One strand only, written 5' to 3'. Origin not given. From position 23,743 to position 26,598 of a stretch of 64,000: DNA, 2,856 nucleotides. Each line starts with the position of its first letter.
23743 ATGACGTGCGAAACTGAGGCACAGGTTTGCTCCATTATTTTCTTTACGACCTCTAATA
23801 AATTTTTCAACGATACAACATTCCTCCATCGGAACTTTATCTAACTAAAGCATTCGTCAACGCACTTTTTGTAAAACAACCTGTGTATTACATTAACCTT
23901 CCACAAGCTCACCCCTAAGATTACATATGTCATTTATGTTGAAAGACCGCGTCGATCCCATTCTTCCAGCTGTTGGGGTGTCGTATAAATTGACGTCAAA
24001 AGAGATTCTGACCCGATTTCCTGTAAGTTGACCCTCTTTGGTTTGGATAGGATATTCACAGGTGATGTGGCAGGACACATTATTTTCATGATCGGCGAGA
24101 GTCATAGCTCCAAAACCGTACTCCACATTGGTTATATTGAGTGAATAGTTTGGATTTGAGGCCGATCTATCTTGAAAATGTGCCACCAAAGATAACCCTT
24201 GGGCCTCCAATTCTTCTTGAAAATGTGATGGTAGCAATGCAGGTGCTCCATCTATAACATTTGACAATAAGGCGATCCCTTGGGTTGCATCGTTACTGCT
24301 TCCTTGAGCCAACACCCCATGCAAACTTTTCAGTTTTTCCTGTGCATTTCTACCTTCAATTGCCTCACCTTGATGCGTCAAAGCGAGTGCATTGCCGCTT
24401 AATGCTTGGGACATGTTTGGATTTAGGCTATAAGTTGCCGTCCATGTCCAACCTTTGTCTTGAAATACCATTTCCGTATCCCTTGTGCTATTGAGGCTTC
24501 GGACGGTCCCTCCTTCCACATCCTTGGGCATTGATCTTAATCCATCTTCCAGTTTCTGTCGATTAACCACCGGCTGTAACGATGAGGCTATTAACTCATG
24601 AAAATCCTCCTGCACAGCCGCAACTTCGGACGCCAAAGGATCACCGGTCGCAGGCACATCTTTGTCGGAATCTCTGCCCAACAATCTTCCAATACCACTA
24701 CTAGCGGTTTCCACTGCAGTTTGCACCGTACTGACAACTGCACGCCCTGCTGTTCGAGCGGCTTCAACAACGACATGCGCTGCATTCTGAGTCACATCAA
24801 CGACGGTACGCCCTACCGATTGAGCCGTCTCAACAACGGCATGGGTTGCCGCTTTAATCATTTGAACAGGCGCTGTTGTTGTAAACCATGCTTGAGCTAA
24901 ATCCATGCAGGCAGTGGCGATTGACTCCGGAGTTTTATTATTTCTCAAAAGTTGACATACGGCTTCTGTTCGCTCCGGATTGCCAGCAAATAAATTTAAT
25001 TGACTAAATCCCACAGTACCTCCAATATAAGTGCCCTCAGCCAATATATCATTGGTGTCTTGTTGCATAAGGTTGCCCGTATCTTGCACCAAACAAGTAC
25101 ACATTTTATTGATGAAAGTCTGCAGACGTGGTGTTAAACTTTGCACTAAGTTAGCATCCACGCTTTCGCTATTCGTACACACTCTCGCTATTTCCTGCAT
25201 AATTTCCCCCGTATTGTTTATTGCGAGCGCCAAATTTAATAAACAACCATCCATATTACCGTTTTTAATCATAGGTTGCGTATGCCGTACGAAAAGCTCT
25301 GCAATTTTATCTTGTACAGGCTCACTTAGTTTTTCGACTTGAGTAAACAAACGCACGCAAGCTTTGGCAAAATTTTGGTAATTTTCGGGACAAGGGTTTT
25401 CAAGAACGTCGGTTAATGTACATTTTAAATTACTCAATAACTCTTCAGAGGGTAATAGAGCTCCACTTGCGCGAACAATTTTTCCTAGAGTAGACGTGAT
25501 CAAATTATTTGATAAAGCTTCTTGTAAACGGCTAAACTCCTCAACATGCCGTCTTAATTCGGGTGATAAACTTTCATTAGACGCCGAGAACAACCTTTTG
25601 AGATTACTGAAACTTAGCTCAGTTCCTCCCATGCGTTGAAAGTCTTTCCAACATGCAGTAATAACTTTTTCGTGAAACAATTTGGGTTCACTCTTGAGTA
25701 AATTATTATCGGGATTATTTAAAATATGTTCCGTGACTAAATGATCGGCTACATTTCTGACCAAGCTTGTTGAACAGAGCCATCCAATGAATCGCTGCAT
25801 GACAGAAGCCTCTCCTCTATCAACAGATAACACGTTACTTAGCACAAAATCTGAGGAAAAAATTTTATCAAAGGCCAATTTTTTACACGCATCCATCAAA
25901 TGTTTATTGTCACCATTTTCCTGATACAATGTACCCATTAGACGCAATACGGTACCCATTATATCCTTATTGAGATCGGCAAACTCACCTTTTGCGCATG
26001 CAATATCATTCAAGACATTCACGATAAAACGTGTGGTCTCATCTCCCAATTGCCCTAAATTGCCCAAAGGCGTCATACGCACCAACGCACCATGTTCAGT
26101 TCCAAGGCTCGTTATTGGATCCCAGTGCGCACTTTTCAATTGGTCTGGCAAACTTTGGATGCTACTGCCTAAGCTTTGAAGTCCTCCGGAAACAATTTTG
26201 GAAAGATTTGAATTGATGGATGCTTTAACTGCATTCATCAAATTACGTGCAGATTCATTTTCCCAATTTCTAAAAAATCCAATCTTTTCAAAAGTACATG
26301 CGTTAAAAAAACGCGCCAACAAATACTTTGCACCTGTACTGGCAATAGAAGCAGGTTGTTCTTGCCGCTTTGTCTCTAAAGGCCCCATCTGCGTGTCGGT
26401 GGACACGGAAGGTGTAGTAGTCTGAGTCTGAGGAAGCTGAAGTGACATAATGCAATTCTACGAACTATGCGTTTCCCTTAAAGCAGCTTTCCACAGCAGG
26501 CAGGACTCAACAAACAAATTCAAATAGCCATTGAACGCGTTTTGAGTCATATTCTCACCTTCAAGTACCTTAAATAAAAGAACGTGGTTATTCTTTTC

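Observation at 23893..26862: Type III secretion chaperone plus 851-aa candidate effector in a Verrucomicrobia-like genome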

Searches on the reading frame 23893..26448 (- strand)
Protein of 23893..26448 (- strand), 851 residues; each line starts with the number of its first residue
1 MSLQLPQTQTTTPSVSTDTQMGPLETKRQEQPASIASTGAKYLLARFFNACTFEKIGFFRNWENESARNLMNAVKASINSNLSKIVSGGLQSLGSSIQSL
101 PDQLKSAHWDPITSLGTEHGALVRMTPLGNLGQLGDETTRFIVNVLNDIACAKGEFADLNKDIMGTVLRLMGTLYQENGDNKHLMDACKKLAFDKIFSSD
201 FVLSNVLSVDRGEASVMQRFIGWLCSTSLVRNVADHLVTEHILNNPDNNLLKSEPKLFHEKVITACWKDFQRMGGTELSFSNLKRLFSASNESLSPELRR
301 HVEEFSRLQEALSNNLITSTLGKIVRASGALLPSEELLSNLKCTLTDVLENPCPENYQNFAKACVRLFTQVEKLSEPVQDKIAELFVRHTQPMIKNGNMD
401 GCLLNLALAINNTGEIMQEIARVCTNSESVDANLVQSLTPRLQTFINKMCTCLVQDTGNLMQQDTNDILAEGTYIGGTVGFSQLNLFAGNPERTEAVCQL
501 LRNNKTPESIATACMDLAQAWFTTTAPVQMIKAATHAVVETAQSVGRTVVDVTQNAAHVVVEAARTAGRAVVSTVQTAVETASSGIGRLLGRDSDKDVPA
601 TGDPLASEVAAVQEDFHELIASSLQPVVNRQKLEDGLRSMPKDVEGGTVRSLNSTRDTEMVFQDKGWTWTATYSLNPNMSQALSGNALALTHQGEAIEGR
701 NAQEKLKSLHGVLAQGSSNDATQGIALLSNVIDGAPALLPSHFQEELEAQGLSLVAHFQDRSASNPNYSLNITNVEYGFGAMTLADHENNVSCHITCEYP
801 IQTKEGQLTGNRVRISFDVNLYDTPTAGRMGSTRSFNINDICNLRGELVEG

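Call 3: search_protein_families(library=pfam, proteins=[window:23893-26448:-], max_evalue=1)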
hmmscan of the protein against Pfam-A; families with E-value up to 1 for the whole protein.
window:23893-26448:- (851 aa): 3 families
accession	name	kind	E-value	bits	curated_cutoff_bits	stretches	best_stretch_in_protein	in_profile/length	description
PF02734.22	Dak2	-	0.0067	16.8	27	1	522-585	70-133/174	DAK2 domain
PF06911.18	Senescence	-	0.0086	16.4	24.6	1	527-581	42-95/184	Senescence domain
PF05305.19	DUF732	-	0.48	11.3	22.4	1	496-537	28-68/72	Protein of unknown function (DUF732)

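Call 4: search_protein_families(library=ncbifam, proteins=[window:23893-26448:-], max_evalue=1)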
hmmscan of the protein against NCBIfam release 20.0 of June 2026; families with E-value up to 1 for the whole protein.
window:23893-26448:- (851 aa): 2 families
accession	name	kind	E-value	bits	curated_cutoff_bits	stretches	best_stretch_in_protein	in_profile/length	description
NF041026.1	antiphage_dGTPase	exception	0.12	11.5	400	1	335-468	261-390/425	anti-phage deoxyguanosine triphosphatase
NF002725.1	PRK02603.1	equivalog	0.23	11.4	143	0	672-709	98-135/173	photosystem I assembly protein Ycf3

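Call 9: find_homologous_proteins(query=window:23893-26448:-)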
Query window:23893-26448:- (851 aa): 6 proteins with E <= 0.001 among 8000 candidates.
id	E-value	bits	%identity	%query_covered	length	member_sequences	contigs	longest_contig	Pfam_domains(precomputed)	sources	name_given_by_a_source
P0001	0.0e+0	1865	100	98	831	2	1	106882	-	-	-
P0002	0.0e+0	1374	74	100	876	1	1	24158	-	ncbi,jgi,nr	ncbi:MAG: hypothetical protein LBE99_04515 [Puniceicoccales bacterium]|jgi:hypothetical protein|nr:h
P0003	0.0e+0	1370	76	98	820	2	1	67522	-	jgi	jgi:hypothetical protein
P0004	0.0e+0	1160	64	100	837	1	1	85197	-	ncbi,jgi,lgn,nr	ncbi:MAG: hypothetical protein LBF43_04530 [Puniceicoccales bacterium]|jgi:hypothetical protein|nr:h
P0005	0.0e+0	1101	63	98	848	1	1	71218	-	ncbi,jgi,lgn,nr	ncbi:MAG: hypothetical protein LBJ78_02840 [Puniceicoccales bacterium]|jgi:hypothetical protein|nr:h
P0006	2.4e-251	854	61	73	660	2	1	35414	-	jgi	jgi:hypothetical protein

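Call 13: find_encoding_contigs(protein=P0004, flank=10000, max_places=3)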
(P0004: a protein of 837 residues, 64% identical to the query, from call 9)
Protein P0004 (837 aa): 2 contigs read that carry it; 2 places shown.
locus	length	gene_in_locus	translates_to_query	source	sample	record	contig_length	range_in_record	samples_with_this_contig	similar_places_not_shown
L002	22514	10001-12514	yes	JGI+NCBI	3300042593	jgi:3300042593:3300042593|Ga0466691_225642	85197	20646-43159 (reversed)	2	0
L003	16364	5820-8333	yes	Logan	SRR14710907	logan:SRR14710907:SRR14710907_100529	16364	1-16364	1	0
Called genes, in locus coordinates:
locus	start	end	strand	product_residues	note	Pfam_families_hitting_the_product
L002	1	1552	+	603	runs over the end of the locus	PF14238:DUF4340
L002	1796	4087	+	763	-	PF13116:YhdP (weak)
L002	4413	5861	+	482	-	PF01336:tRNA_anti-codon, PF00152:tRNA-synt_2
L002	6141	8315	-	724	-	PF00072:Response_reg, PF00989:PAS, PF13188:PAS_8 (faint), PF08448:PAS_4 (weak), PF13426:PAS_9, PF00512:HisKA (weak), PF02518:HATPase_c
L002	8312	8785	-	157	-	PF00072:Response_reg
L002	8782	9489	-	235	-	PF02518:HATPase_c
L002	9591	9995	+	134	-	PF05932:CesT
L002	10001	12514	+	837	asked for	-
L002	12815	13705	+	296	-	PF01346:FKBP_N (weak), PF00254:FKBP_C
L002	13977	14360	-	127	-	-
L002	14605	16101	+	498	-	PF00587:tRNA-synt_2b, PF03129:HGTP_anticodon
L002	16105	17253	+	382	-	PF01041:DegT_DnrJ_EryC1, PF01212:Beta_elim_lyase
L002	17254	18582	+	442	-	PF00749:tRNA-synt_1c, PF19269:Anticodon_2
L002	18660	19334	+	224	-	PF03602:Cons_hypoth95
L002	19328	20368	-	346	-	PF00448:SRP54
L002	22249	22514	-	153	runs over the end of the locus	PF05932:CesT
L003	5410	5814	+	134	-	PF05932:CesT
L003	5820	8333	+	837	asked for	-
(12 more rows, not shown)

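Call 14: find_encoding_contigs(protein=P0005, flank=10000, max_places=3)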
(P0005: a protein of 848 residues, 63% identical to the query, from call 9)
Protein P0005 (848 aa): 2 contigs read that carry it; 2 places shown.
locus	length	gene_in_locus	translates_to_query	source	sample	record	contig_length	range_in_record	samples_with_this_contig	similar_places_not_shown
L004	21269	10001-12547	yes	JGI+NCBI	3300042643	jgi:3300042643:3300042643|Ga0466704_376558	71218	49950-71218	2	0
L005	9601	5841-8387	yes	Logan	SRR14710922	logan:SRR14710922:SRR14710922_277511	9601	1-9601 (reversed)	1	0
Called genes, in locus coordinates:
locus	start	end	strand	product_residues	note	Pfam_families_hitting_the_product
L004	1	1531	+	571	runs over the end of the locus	PF14238:DUF4340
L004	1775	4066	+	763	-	PF13116:YhdP (weak)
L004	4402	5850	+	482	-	PF01336:tRNA_anti-codon, PF00152:tRNA-synt_2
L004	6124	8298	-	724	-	PF00072:Response_reg, PF00989:PAS, PF13188:PAS_8 (faint), PF08448:PAS_4 (weak), PF13426:PAS_9 (weak), PF00512:HisKA (weak), PF02518:HATPase_c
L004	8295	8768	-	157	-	PF00072:Response_reg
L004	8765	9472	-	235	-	PF02518:HATPase_c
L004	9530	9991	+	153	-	PF05932:CesT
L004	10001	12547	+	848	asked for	-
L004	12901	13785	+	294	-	PF01346:FKBP_N (weak), PF00254:FKBP_C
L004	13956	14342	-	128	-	-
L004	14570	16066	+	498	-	PF00587:tRNA-synt_2b, PF03129:HGTP_anticodon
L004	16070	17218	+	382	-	PF01041:DegT_DnrJ_EryC1, PF01212:Beta_elim_lyase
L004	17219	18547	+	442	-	PF00749:tRNA-synt_1c, PF19269:Anticodon_2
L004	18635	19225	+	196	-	PF03602:Cons_hypoth95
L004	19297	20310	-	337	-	PF00448:SRP54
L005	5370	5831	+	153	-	PF05932:CesT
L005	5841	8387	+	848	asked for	-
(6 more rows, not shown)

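Call 15: find_encoding_contigs(protein=P0002, flank=10000, max_places=3)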
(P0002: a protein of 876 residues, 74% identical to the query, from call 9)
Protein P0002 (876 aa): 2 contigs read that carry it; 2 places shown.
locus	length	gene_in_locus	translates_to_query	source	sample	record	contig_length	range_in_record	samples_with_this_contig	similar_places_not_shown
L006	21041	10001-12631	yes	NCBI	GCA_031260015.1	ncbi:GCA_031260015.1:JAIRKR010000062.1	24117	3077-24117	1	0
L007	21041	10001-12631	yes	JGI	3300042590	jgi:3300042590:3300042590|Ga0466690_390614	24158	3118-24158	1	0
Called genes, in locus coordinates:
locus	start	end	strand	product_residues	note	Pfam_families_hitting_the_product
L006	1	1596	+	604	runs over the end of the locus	PF14238:DUF4340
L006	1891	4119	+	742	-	PF13116:YhdP (weak)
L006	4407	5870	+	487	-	PF01336:tRNA_anti-codon, PF00152:tRNA-synt_2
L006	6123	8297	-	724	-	PF00072:Response_reg, PF00989:PAS, PF13188:PAS_8 (faint), PF08448:PAS_4 (weak), PF13426:PAS_9 (weak), PF00512:HisKA (weak), PF02518:HATPase_c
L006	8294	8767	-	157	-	PF00072:Response_reg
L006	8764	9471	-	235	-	PF02518:HATPase_c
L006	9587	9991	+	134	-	PF05932:CesT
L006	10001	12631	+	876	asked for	-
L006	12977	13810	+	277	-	PF01346:FKBP_N (weak), PF00254:FKBP_C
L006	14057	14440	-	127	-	-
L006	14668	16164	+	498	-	PF00587:tRNA-synt_2b, PF03129:HGTP_anticodon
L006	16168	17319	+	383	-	PF00155:Aminotran_1_2 (weak), PF01041:DegT_DnrJ_EryC1, PF01212:Beta_elim_lyase (weak)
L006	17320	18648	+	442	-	PF00749:tRNA-synt_1c, PF19269:Anticodon_2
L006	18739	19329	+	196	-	PF03602:Cons_hypoth95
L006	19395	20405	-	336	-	PF00448:SRP54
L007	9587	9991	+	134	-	PF05932:CesT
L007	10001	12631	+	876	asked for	-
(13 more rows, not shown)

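Call 45: search_protein_representatives(alignment_id=A1)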
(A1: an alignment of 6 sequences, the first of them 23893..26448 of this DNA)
Query: 6 sequences, 854 profile positions. Proteins with E-value up to 0.001 (for the whole library): 14; up to 1e-10: 8; up to 1e-30: 3. The best 14 are listed.
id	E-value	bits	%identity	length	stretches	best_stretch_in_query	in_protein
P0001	0.0e+00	1717.9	-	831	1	20-853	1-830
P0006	0.0e+00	1162.6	-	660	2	20-593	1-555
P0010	2.1e-31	125.2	-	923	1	33-448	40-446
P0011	1.2e-25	106.1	-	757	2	40-291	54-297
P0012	2.0e-13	65.7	-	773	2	32-314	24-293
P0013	4.1e-13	64.7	-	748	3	23-320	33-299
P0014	3.6e-12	61.6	-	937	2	27-199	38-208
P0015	2.0e-11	59.1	-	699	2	32-291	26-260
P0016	8.1e-10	53.8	-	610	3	165-277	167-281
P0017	1.6e-08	49.5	-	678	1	17-287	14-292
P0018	2.1e-06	42.5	-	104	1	20-99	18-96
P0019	4.4e-06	41.4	-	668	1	18-309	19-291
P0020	3.6e-05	38.4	-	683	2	19-307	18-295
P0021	5.7e-05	37.8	-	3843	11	14-50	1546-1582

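Call 46: list_cluster_members(proteins=[P0010, P0011, P0012, P0013, P0014, P0015, P0016, P0017, P0019, P0020])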
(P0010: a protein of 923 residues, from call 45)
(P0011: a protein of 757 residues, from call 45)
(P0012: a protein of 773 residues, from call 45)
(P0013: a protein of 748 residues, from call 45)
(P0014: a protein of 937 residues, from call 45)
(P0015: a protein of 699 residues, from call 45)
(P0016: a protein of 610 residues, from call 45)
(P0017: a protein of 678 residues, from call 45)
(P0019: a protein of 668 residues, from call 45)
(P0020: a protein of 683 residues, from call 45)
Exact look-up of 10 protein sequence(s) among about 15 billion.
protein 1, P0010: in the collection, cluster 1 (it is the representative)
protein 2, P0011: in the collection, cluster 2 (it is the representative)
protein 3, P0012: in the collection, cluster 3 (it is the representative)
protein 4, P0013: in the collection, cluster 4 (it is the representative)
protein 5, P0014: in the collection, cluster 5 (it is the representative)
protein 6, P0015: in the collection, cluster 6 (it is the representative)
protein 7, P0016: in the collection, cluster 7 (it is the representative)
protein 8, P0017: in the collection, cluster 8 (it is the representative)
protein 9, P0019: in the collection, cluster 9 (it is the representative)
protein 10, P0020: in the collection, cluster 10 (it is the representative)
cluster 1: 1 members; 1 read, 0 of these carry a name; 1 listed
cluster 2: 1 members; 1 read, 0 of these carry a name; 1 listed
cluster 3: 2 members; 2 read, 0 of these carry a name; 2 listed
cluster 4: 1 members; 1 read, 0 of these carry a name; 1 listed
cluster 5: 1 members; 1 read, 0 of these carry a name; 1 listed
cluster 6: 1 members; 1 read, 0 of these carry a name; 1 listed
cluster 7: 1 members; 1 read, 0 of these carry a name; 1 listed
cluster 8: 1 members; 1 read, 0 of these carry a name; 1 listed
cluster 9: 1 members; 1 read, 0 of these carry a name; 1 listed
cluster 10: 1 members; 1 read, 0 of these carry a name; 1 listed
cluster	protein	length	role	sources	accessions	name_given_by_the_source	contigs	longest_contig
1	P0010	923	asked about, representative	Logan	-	-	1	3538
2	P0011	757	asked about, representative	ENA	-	-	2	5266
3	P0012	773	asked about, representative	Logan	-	-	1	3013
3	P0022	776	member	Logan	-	-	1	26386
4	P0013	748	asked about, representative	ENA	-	-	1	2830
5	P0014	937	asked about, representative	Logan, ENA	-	-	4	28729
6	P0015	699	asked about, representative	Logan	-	-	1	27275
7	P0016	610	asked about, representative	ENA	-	-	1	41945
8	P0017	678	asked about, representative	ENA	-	-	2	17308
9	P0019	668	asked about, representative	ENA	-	-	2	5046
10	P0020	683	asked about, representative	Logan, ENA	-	-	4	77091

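Call 48: find_encoding_contigs(protein=P0020, flank=10000, max_places=2)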
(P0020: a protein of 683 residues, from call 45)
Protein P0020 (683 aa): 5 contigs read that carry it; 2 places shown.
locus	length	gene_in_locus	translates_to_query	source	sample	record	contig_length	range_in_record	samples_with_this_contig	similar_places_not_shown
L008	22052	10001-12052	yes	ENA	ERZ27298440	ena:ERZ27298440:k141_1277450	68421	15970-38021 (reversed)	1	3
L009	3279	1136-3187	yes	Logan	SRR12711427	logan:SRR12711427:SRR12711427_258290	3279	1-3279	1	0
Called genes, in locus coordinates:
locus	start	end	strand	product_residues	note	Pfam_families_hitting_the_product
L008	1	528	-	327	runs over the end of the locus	PF00294:PfkB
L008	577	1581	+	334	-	PF01551:Peptidase_M23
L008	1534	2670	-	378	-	-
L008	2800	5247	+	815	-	PF04932:Wzy_C, PF07719:TPR_2 (faint)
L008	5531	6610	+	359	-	-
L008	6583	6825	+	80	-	-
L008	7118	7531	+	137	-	-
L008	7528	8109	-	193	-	PF00625:Guanylate_kin, PF13191:AAA_16 (faint), PF13401:AAA_22 (weak)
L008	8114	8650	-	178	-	-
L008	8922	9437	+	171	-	-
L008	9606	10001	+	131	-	PF05932:CesT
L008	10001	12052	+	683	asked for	-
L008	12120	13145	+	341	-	PF00044:Gp_dh_N, PF02800:Gp_dh_C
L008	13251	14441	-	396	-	-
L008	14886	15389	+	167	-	PF00702:Hydrolase (faint), PF08282:Hydrolase_3 (weak)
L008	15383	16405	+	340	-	PF00814:TsaD, PF22521:HypF_C_2 (weak)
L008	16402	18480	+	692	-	PF02875:Mur_ligase_C (weak), PF01565:FAD_binding_4, PF02873:MurB_C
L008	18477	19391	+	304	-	PF01820:Dala_Dala_lig_N, PF07478:Dala_Dala_lig_C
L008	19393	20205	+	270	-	PF08478:POTRA_1 (weak)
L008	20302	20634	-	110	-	-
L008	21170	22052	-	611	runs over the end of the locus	-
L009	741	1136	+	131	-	PF05932:CesT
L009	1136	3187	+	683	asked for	-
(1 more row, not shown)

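Call 49: predict_structure(alignment_id=A1)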
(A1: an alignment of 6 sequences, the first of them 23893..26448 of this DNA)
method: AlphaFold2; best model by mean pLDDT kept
length: 851 residues; sequences in the alignment: 6
mean_pLDDT: 36.1   pTM: 0.30
mean pLDDT of the five models: 36.1, 35.5, 35.4, 35.1, 33.4
residues with pLDDT >= 90: 0; 70-90: 19; 50-70: 128; < 50: 704
segments of 3 or more residues with pLDDT < 50: 1-140, 149-170, 172-184, 191-323, 329-331, 392-400, 426-428, 449-494, 520-808, 810-851
pLDDT, mean of each block of 10 residues (from residue 1): 24 23 25 23 24 21 27 27 26 32 32 27 28 41 51 37 45 46 49 42 32 29 30 32 33 36 37 33 37 39 38 41 49 60 63 68 71 67 63 47 55 57 51 57 54 35 29 25 34 49 55 55 35 28 25 26 28 29 24 25 26 27 26 27 25 23 20 23 28 35 42 37 31 32 36 29 28 24 28 36 38 37 30 27 27 31
secondary structure, 60 per line:
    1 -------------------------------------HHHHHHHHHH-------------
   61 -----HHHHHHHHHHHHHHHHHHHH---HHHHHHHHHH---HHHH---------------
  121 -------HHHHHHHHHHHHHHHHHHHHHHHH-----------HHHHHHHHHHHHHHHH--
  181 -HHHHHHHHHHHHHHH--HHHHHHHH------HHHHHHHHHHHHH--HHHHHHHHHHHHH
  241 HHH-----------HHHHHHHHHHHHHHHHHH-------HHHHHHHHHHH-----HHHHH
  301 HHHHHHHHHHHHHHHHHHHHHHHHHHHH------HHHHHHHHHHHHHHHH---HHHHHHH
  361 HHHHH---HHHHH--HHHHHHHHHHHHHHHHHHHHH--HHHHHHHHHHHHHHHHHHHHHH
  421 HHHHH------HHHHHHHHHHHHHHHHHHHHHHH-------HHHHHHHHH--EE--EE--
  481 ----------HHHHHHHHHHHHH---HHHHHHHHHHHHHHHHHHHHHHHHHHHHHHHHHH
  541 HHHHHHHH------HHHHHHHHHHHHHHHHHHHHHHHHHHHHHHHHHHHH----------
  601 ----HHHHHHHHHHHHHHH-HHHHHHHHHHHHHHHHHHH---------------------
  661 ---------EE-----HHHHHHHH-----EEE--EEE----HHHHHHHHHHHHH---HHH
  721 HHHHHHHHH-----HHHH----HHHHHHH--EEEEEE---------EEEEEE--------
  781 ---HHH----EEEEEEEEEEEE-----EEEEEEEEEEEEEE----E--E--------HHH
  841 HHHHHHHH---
elements in order (helices of 4 or more, strands of 3 or more residues): H38-47 H66-85 H89-98 H102-105 H128-151 H163-178 H182-196 H199-206 H213-225 H228-243 H255-272 H280-290 H296-328 H335-350 H354-365 H369-373 H376-396 H399-425 H432-454 H462-470 H491-503 H507-548 H555-590 H605-619 H621-639 H677-684 E690-692 E695-697 H702-714 H718-729 H735-738 H743-749 E752-757 E767-772 E791-802 E808-821 H838-848

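Call 50: find_encoding_contigs(protein=P0016, flank=10000, max_places=2)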
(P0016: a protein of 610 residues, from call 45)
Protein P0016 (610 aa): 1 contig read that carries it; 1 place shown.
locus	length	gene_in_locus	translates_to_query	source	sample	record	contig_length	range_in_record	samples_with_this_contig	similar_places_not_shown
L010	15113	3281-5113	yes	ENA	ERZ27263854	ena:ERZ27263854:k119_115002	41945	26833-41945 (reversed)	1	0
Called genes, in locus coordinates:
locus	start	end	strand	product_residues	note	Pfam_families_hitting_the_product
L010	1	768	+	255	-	?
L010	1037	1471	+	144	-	-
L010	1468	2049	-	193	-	PF00625:Guanylate_kin, PF13238:AAA_18 (faint), PF13401:AAA_22 (weak), PF13671:AAA_33 (faint)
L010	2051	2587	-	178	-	-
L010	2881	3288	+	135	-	PF05932:CesT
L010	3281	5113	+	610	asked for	-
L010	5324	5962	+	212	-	-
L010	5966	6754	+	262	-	-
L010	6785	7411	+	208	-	-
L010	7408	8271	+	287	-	PF14580:LRR_9 (faint), PF23952:LRR_EndoS (faint), PF13855:LRR_8 (weak), PF00560:LRR_1 (faint), PF13516:LRR_6 (faint), PF13855:LRR_8, PF12799:LRR_4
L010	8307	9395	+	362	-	PF25270:Khk, PF00294:PfkB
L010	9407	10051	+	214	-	PF02223:Thymidylate_kin, PF13521:AAA_28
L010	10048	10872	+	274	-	PF13177:DNA_pol3_delta2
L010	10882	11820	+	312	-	PF00923:TAL_FSA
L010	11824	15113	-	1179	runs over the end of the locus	-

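Call 51: find_encoding_contigs(protein=P0014, flank=10000, max_places=2)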
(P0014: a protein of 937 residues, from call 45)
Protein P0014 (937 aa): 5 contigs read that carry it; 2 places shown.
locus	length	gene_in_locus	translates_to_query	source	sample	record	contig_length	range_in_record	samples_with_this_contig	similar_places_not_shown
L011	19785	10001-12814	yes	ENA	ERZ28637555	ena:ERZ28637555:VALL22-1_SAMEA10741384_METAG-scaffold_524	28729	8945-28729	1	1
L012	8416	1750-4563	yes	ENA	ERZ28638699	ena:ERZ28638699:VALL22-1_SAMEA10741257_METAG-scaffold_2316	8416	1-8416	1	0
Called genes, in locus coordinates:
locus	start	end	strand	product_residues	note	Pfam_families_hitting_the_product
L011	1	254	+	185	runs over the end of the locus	-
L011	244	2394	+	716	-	PF03958:Secretin_N, PF00263:Secretin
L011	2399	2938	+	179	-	-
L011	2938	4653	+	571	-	PF00437:T2SSE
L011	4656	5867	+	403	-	PF00482:T2SSF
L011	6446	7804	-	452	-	PF03721:UDPG_MGDP_dh_N, PF00984:UDPG_MGDP_dh, PF03720:UDPG_MGDP_dh_C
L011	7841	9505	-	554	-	PF02465:FliD_N, PF07195:FliD_C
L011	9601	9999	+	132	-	PF05932:CesT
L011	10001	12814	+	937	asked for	-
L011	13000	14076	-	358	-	PF13379:NMT1_2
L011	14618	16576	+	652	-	PF00005:ABC_tran (faint), PF17755:UvrA_DNA-bind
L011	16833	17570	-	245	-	-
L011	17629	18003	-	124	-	-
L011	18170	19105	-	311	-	PF00753:Lactamase_B (faint)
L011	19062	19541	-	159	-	-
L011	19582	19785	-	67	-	?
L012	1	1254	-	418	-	?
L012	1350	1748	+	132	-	PF05932:CesT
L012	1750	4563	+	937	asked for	-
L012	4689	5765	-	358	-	PF13379:NMT1_2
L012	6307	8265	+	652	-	PF00005:ABC_tran (faint), PF17755:UvrA_DNA-bind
